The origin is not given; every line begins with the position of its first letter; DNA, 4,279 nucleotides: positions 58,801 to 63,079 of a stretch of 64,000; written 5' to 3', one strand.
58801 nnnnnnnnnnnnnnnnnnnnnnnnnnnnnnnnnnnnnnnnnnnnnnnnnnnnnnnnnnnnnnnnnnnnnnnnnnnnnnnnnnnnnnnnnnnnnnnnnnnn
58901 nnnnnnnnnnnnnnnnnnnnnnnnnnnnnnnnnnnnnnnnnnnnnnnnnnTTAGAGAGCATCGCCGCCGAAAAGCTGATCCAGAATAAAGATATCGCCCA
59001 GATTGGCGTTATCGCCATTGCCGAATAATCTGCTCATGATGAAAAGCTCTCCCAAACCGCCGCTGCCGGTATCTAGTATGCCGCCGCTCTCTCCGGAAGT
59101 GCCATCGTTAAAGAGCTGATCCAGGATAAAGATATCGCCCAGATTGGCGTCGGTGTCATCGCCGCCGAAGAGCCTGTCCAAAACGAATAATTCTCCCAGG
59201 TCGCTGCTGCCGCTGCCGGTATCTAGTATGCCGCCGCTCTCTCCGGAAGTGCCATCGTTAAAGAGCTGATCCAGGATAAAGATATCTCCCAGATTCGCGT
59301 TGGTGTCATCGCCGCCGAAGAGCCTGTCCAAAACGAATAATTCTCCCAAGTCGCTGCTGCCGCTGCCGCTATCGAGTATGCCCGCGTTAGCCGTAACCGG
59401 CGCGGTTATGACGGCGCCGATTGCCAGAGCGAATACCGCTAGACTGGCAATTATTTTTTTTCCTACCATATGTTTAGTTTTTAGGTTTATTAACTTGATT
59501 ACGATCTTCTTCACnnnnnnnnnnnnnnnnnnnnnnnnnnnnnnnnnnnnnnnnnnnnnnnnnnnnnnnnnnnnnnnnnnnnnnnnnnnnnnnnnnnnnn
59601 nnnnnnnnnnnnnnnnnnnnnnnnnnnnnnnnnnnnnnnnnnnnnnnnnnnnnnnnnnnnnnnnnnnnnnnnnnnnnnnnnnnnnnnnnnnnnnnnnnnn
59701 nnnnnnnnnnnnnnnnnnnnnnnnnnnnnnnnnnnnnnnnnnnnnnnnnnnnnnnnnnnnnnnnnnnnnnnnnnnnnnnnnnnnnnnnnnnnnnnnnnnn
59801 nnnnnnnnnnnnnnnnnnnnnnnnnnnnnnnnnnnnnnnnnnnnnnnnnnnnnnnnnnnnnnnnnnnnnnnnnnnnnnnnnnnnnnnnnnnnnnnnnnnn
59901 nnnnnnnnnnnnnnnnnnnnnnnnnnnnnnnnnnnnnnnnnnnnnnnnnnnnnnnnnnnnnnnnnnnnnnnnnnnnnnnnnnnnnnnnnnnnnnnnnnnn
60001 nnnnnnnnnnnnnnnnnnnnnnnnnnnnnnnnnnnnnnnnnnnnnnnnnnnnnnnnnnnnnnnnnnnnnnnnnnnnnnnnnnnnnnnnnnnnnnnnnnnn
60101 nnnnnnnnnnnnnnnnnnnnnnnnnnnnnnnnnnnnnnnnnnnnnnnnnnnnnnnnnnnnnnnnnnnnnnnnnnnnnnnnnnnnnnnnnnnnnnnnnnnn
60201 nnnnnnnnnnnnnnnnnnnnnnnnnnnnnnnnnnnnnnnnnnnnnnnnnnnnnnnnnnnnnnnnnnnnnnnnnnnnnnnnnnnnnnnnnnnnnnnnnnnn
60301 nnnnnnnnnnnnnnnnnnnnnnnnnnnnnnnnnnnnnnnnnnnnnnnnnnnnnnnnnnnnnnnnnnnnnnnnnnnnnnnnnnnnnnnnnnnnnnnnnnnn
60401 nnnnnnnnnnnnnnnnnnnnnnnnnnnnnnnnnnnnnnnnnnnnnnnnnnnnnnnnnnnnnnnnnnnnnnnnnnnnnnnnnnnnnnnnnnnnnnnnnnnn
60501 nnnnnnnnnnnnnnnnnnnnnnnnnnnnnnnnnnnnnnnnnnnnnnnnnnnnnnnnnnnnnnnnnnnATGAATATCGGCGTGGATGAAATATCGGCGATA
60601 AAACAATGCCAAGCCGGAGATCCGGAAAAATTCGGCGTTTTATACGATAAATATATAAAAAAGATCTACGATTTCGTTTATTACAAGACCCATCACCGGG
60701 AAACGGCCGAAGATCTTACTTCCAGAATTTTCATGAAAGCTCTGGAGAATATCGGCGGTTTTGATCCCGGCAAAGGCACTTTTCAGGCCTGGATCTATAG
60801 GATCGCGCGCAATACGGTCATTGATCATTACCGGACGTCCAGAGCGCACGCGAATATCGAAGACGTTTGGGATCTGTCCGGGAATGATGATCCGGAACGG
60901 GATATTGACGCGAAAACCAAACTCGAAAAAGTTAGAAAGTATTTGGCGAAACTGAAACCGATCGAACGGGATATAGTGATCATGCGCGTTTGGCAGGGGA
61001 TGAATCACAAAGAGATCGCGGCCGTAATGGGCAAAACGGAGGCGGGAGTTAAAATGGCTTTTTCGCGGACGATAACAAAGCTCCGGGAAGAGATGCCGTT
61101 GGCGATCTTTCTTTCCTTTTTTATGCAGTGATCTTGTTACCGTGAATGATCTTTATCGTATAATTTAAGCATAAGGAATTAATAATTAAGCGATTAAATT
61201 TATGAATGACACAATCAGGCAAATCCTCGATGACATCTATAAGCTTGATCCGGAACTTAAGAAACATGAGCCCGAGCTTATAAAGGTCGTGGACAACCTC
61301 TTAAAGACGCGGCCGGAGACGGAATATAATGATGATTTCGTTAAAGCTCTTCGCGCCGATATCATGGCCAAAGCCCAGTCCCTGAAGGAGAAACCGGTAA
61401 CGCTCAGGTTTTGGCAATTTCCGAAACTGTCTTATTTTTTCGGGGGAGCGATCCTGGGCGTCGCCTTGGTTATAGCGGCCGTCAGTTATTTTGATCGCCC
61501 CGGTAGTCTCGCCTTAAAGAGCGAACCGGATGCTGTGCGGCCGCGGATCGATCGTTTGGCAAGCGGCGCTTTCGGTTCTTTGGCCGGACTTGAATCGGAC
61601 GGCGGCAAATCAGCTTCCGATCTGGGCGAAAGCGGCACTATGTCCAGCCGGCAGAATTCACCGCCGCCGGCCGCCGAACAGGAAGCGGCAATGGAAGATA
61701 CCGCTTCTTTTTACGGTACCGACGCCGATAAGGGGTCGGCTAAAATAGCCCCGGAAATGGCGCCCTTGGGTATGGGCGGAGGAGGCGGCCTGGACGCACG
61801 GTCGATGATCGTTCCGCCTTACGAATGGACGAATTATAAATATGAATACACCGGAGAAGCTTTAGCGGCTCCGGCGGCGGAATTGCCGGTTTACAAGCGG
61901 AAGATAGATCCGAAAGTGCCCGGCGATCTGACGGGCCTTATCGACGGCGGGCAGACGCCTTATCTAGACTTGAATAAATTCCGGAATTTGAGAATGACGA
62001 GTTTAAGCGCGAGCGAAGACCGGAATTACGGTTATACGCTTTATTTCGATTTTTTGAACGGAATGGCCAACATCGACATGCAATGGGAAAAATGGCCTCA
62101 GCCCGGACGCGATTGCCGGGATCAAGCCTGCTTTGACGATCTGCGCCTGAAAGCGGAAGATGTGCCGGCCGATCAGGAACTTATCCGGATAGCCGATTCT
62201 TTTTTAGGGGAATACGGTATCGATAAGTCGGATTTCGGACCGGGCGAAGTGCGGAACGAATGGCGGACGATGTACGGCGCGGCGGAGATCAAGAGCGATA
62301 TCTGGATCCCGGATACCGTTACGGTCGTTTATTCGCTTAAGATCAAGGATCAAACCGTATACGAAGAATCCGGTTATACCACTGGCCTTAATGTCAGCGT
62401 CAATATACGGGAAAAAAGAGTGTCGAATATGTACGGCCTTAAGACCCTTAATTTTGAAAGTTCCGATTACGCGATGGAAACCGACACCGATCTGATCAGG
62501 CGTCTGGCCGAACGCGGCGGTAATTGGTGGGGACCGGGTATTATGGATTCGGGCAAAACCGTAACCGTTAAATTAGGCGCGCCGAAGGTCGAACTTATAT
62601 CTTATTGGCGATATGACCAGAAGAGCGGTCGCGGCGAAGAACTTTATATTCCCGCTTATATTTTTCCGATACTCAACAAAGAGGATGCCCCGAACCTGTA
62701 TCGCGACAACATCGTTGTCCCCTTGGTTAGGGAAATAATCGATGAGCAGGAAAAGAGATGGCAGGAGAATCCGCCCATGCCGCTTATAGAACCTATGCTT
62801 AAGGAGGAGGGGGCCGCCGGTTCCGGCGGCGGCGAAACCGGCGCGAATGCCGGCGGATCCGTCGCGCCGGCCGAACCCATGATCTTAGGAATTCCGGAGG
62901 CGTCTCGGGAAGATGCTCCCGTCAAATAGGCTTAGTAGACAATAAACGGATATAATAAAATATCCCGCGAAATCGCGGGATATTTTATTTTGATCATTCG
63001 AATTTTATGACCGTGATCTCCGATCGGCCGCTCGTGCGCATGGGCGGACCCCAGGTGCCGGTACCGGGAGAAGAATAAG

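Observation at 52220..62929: Accessory envelope locus: two ECF sigmas, an anti-sigma-like protein, a C39-like peptidase and secreted proteins of unknown function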

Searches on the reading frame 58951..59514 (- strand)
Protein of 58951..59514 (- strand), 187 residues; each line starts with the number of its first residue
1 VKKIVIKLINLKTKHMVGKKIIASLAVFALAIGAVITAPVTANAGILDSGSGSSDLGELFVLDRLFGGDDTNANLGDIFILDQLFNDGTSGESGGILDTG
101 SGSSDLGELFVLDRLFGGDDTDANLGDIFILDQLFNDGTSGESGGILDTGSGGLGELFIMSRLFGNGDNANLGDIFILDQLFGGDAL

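Call 3: search_protein_families(library=pfam, proteins=[window:58951-59514:-], max_evalue=0.1)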
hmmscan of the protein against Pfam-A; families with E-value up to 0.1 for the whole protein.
window:58951-59514:- (187 aa): 0 families

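Call 9: find_homologous_proteins(query=window:58951-59514:-, max_evalue=0.001)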
Query window:58951-59514:- (187 aa): 31 proteins with E <= 0.001 among 1057 candidates.
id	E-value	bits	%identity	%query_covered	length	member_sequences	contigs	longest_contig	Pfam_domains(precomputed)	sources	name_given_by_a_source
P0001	1.6e-85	303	70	92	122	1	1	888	-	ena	-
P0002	5.3e-75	269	70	92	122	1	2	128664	-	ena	-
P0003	2.4e-60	221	94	64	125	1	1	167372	-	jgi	-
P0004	1.4e-32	131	60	69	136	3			-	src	-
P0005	8.2e-16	76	51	42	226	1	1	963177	PF01476.27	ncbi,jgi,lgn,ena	ncbi:MAG: LysM peptidoglycan-binding domain-containing protein [Patescibacteria group bacterium]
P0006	1.4e-15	75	47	61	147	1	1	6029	-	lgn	-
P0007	8.9e-15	73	50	65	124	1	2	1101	-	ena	-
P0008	2.5e-13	68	41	68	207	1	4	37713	-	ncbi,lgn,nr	ncbi:hypothetical protein HYT00_02450 [Candidatus Giovannonibacteria bacterium]|nr:hypothetical prot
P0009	5.4e-13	67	43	72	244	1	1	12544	PF01476.27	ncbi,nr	ncbi:MAG: LysM domain-containing protein [bacterium]|nr:LysM domain-containing protein [bacterium]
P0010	1.2e-12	66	49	44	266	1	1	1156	-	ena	-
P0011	1.3e-12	66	44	63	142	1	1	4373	-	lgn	-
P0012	5.1e-12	64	38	89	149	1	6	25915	-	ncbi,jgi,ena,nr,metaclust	ncbi:MAG: hypothetical protein US81_C0016G0001 [Parcubacteria group bacterium GW2011_GWE2_38_18]|nr:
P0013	5.6e-11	60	41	55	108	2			-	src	-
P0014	2.7e-10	58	40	44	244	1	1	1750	PF01476.27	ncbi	-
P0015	7.4e-10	57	41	89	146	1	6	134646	-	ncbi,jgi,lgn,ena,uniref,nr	ncbi:MAG: hypothetical protein UT48_C0001G0025 [Parcubacteria group bacterium GW2011_GWE2_39_37]|uni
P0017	9.4e-9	53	47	52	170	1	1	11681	-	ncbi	ncbi:MAG: hypothetical protein V1867_07035 [Candidatus Falkowbacteria bacterium]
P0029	3.9e-4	38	45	43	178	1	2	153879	-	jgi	-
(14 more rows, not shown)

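Call 11: find_encoding_contigs(protein=P0002, flank=10000, max_places=3)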
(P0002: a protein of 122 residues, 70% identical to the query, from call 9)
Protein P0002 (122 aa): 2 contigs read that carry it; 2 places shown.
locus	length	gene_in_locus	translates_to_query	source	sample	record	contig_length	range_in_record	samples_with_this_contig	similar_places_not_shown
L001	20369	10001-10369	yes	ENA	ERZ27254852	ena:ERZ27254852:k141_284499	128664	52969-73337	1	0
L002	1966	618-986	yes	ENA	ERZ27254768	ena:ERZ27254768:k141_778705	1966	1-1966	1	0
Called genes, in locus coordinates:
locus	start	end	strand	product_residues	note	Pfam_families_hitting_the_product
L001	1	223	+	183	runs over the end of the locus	PF04264:YceI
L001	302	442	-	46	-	-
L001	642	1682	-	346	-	PF01261:AP_endonuc_2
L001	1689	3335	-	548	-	PF01266:DAO, PF12831:FAD_oxidored (faint), PF13450:NAD_binding_8, PF16901:DAO_C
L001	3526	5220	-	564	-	PF00999:Na_H_Exchanger, PF02254:TrkA_N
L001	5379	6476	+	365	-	PF00149:Metallophos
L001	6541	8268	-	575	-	-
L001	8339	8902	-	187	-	PF07638:Sigma70_ECF (weak), PF04542:Sigma70_r2, PF08281:Sigma70_r4_2, PF04545:Sigma70_r4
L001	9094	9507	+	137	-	-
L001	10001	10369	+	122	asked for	-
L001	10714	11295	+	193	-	-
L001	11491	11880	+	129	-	-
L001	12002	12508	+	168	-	-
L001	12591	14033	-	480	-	-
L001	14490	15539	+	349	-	-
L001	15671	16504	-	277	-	PF13529:Peptidase_C39_2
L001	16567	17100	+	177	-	PF04542:Sigma70_r2, PF08281:Sigma70_r4_2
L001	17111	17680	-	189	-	PF10502:Peptidase_S26, PF00717:Peptidase_S24 (weak)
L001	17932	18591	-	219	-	PF02397:Bac_transf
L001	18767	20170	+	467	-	-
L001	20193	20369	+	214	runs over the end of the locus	-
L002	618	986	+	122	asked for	-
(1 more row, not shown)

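Call 12: find_encoding_contigs(protein=P0003, flank=10000, max_places=3)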
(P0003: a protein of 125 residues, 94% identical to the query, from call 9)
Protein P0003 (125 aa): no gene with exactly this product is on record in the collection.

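Call 13: find_encoding_contigs(protein=P0017, flank=10000, max_places=2)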
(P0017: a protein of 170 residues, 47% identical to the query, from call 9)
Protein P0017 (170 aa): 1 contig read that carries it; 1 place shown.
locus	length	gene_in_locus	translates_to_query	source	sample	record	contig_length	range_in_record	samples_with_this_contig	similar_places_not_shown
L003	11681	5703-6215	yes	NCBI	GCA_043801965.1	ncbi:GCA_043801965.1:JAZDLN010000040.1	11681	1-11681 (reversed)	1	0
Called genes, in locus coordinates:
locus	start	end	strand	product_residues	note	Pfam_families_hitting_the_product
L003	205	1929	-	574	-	-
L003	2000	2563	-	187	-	PF04542:Sigma70_r2, PF08281:Sigma70_r4_2, PF04545:Sigma70_r4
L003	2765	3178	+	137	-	-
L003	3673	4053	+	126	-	-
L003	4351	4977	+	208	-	-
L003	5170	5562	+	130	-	-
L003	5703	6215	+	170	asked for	-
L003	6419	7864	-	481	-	-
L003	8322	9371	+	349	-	-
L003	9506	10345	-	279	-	PF13529:Peptidase_C39_2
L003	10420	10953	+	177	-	PF04542:Sigma70_r2, PF08281:Sigma70_r4_2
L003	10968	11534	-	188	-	PF10502:Peptidase_S26, PF00717:Peptidase_S24 (weak)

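Call 14: find_encoding_contigs(protein=P0029, flank=10000, max_places=2)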
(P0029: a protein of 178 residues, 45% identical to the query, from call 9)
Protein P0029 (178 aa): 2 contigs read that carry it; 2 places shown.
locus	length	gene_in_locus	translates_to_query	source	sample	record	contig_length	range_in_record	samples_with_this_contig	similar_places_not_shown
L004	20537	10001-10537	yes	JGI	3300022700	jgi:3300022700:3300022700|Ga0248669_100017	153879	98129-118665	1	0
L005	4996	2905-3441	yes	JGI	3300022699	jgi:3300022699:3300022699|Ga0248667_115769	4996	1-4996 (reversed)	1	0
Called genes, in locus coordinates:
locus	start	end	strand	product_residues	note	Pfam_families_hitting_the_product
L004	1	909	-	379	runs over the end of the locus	PF01073:3Beta_HSD, PF01370:Epimerase, PF02719:Polysacc_synt_2, PF04321:RmlD_sub_bind, PF07993:NAD_binding_4, PF16363:GDP_Man_Dehyd, PF13460:NAD_binding_10 (weak)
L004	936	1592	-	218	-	PF00908:dTDP_sugar_isom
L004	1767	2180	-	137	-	PF11969:DcpS_C, PF01230:HIT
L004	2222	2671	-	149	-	PF11969:DcpS_C, PF01230:HIT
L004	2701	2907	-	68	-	-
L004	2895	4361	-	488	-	-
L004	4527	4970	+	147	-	-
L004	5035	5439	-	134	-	-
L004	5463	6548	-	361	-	PF02540:NAD_synthase (faint), PF03054:tRNA_Me_trans, PF06508:QueC (faint), PF20259:tRNA_Me_trans_M, PF20258:tRNA_Me_trans_C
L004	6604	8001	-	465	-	PF00188:CAP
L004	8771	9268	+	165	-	-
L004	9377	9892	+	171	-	-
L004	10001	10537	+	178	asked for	-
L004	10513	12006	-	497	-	-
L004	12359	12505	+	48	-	-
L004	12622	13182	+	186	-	PF04542:Sigma70_r2, PF04545:Sigma70_r4 (weak)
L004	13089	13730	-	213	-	PF10502:Peptidase_S26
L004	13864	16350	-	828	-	PF13432:TPR_16 (faint), PF00515:TPR_1 (faint), PF07719:TPR_2 (faint), PF13414:TPR_11 (faint), PF14559:TPR_19 (faint), PF21033:RMD1-3 (faint), PF13431:TPR_17 (faint)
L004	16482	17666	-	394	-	PF13439:Glyco_transf_4, PF20706:GT4-conflict, PF00534:Glycos_transf_1, PF13692:Glyco_trans_1_4, PF13524:Glyco_trans_1_2 (weak)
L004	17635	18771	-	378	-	PF13439:Glyco_transf_4, PF00534:Glycos_transf_1, PF13692:Glyco_trans_1_4, PF13524:Glyco_trans_1_2 (weak)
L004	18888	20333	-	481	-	PF13727:CoA_binding_3, PF02397:Bac_transf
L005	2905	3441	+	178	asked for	-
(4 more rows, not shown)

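Call 15: find_encoding_contigs(protein=P0015, flank=10000, max_places=2)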
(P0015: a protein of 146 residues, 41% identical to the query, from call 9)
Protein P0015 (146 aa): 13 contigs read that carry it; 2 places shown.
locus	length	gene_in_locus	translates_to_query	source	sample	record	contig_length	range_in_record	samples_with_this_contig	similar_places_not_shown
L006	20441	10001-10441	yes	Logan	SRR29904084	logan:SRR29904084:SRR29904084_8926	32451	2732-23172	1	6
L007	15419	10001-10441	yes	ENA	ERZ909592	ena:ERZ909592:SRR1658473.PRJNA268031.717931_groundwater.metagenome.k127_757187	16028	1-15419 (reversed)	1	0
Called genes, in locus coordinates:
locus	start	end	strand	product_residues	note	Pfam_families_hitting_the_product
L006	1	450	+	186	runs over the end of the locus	PF04542:Sigma70_r2, PF08281:Sigma70_r4_2, PF04545:Sigma70_r4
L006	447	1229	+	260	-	PF13567:DUF4131 (weak)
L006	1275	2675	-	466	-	PF01566:Nramp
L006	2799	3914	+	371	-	PF00149:Metallophos, PF12850:Metallophos_2 (faint)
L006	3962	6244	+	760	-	PF17159:MASE3, PF00989:PAS, PF13188:PAS_8, PF13426:PAS_9, PF08448:PAS_4, PF13426:PAS_9, PF00512:HisKA, PF02518:HATPase_c, +3 more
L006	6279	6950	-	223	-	PF00072:Response_reg, PF00486:Trans_reg_C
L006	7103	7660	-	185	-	-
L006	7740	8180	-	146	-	PF01161:PBP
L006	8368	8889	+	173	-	PF04542:Sigma70_r2, PF08281:Sigma70_r4_2 (weak)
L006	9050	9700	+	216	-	-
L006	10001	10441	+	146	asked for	-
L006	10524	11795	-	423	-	-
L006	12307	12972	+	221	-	PF01509:TruB_N, PF16198:TruB_C_2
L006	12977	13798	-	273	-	PF01476:LysM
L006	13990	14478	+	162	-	PF01475:FUR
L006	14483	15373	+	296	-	PF01297:ZnuA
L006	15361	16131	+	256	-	PF00005:ABC_tran, PF13304:AAA_21 (faint)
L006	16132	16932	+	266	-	PF00950:ABC-3, PF01032:FecCD (weak)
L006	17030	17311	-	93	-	-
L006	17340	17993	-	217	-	PF00717:Peptidase_S24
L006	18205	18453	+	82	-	-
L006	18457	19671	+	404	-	PF00817:IMS, PF11799:IMS_C (weak)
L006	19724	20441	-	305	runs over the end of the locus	PF01476:LysM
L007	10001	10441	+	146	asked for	-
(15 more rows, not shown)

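Call 39: search_protein_families(library=ncbifam, proteins=[window:58951-59514:-], max_evalue=0.1)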
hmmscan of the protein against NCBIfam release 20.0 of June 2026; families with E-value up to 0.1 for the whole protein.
window:58951-59514:- (187 aa): 0 families

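Call 92: find_encoding_contigs(protein=P0008, flank=8000, max_places=1)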
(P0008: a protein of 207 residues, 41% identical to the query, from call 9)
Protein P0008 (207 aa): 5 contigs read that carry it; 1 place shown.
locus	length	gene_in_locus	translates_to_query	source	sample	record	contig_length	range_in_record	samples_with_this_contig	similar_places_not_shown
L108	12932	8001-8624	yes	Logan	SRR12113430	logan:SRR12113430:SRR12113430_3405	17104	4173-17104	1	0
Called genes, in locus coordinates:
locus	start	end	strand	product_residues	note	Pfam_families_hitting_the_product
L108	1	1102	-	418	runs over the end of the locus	PF12704:MacB_PCD, PF02687:FtsX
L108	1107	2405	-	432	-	PF00005:ABC_tran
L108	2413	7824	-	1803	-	PF00041:fn3 (faint), PF16655:PhoD_N (faint), PF23376:Fn3_VIN3 (faint), PF16656:Pur_ac_phosph_N, PF28407:Ig_ANOS1 (faint), PF16656:Pur_ac_phosph_N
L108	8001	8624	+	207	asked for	-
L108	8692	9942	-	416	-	-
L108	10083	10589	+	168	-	PF04542:Sigma70_r2, PF08281:Sigma70_r4_2, PF04545:Sigma70_r4 (faint)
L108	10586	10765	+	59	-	-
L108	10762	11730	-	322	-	PF07452:CHRD, PF14343:PrcB_C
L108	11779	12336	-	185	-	PF01471:PG_binding_1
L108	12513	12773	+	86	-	-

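Call 97: search_protein_families(library=padloc, proteins=[window:58951-59469:-], max_evalue=0.01)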
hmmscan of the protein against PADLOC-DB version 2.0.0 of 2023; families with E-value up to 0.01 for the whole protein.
window:58951-59469:- (172 aa): 0 families

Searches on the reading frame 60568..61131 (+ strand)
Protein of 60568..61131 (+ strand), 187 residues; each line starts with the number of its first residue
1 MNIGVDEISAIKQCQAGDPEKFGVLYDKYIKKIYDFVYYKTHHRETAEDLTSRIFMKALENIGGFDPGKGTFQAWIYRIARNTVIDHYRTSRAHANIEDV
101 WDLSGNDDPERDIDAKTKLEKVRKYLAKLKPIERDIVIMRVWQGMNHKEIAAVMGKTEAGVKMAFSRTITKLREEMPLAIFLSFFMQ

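Call 3: search_protein_families(library=pfam, proteins=[window:60568-61131:+], max_evalue=0.1)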
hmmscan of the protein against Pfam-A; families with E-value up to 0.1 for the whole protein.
window:60568-61131:+ (187 aa): 5 families
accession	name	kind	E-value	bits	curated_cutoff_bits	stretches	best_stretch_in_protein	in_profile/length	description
PF04542.20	Sigma70_r2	-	1.9e-17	63.3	24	1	25-92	1-69/71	Sigma-70 region 2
PF08281.18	Sigma70_r4_2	-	7.9e-12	45.1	25.7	1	120-172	2-54/54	Sigma-70, region 4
PF04545.22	Sigma70_r4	-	4.4e-10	39.4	24.1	1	126-174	2-50/50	Sigma-70, region 4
PF07638.17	Sigma70_ECF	-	8.7e-06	26.2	21.1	1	10-175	7-182/185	ECF sigma factor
PF12645.13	HTH_16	-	0.0081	16.7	22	0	25-66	21-65/65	Helix-turn-helix domain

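Call 39: search_protein_families(library=ncbifam, proteins=[window:60568-61131:+], max_evalue=0.1)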
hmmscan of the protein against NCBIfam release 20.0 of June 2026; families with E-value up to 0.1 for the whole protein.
window:60568-61131:+ (187 aa): 104 families (the best 25 are shown)
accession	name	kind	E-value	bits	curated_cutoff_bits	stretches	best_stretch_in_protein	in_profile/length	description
TIGR02952.1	Sig70_famx2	equivalog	2.8e-41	141.3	206.45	1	11-176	2-170/170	ECF subfamily RNA polymerase sigma factor, BldN family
TIGR02937.1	sigma70-ECF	superfamily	1.9e-28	99.2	42.9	1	22-176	3-165/165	sigma-70 family RNA polymerase sigma factor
TIGR02950.1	SigM_subfam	subfamily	7.7e-26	90.8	147.95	1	25-174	5-156/159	RNA polymerase sigma factor, SigM family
TIGR02985.1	Sig70_bacteroi1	subfamily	4.3e-25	88.8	126.4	1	21-176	2-162/162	RNA polymerase sigma-70 factor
NF009166.1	PRK12513.1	equivalog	2e-24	86.4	206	1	12-176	14-186/193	RNA polymerase sigma factor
NF007220.0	PRK09639.1-5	equivalog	7.2e-23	81.3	260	1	21-176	4-164/181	RNA polymerase sigma factor SigX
TIGR02959.1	SigZ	equivalog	1.1e-21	77.4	168.65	1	27-176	2-148/170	RNA polymerase sigma factor SigZ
NF007215.0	PRK09637.1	equivalog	8.4e-21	74.8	212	1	25-176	6-154/181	RNA polymerase sigma factor SigZ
NF058625.1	sigma_PG0214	equivalog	2.4e-20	72.9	130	1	28-176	12-161/170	GFO_1088 family ECF-type sigma factor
NF007216.0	PRK09638.1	equivalog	7.2e-20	71.5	194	1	6-176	4-174/180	RNA polymerase sigma factor SigY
NF007222.0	PRK09640.1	equivalog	1e-19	70.8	194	1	25-176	31-182/188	RNA polymerase sigma factor SigX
NF009172.0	PRK12519.1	subfamily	2.3e-19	69.7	222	1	11-175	20-188/194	RNA polymerase sigma factor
NF004113.0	PRK05602.1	equivalog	2.4e-18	66.5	208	1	11-175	36-200/211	RNA polymerase sigma factor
NF007226.0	PRK09644.1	equivalog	5.7e-18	65.5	199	1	25-174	6-155/166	RNA polymerase sigma factor SigM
NF009189.0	PRK12537.1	equivalog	1e-17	64.3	261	1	9-176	12-181/182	RNA polymerase sigma factor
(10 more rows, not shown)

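Call 97: search_protein_families(library=padloc, proteins=[window:60568-61131:+], max_evalue=0.01)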
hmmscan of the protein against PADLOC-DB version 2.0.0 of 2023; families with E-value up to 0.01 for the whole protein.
window:60568-61131:+ (187 aa): 1 family
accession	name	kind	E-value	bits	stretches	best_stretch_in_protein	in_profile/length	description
PDLC01851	CARF3--CARF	-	0.0003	18.3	1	108-174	188-254/279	-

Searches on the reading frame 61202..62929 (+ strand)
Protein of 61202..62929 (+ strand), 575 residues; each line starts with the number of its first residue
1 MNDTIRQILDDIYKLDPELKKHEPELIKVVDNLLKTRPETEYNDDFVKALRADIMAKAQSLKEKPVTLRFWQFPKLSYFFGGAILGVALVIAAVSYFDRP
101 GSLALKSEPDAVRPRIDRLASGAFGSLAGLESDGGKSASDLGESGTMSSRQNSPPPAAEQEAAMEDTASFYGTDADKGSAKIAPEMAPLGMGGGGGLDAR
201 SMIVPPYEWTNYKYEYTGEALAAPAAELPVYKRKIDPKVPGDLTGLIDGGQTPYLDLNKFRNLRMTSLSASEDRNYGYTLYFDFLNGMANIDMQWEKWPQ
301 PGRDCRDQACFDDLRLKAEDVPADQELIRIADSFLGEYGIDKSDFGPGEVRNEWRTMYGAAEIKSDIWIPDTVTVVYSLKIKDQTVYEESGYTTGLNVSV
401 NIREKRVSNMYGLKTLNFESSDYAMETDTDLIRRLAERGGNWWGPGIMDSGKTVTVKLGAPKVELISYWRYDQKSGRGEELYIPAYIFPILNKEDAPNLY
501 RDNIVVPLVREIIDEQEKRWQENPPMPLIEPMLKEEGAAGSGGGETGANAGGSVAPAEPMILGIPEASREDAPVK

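Call 4: search_protein_families(library=pfam, proteins=[window:61202-62929:+], max_evalue=0.1)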
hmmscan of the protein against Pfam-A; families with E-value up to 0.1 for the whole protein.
window:61202-62929:+ (575 aa): 1 family
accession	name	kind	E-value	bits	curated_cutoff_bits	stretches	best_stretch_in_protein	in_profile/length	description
PF03196.18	DUF261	-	0.096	13.3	26.1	0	341-414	32-104/137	Protein of unknown function, DUF261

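Call 39: search_protein_families(library=ncbifam, proteins=[window:61202-62929:+], max_evalue=0.1)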
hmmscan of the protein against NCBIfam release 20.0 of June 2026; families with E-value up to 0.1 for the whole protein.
window:61202-62929:+ (575 aa): 0 families

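Call 75: search_protein_families(library=phrogs, proteins=[window:61202-62929:+], max_evalue=0.01)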
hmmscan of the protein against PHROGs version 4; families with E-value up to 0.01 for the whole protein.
window:61202-62929:+ (575 aa): 0 families

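Call 97: search_protein_families(library=padloc, proteins=[window:61202-62929:+], max_evalue=0.01)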
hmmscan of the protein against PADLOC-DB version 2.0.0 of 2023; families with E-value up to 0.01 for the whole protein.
window:61202-62929:+ (575 aa): 0 families
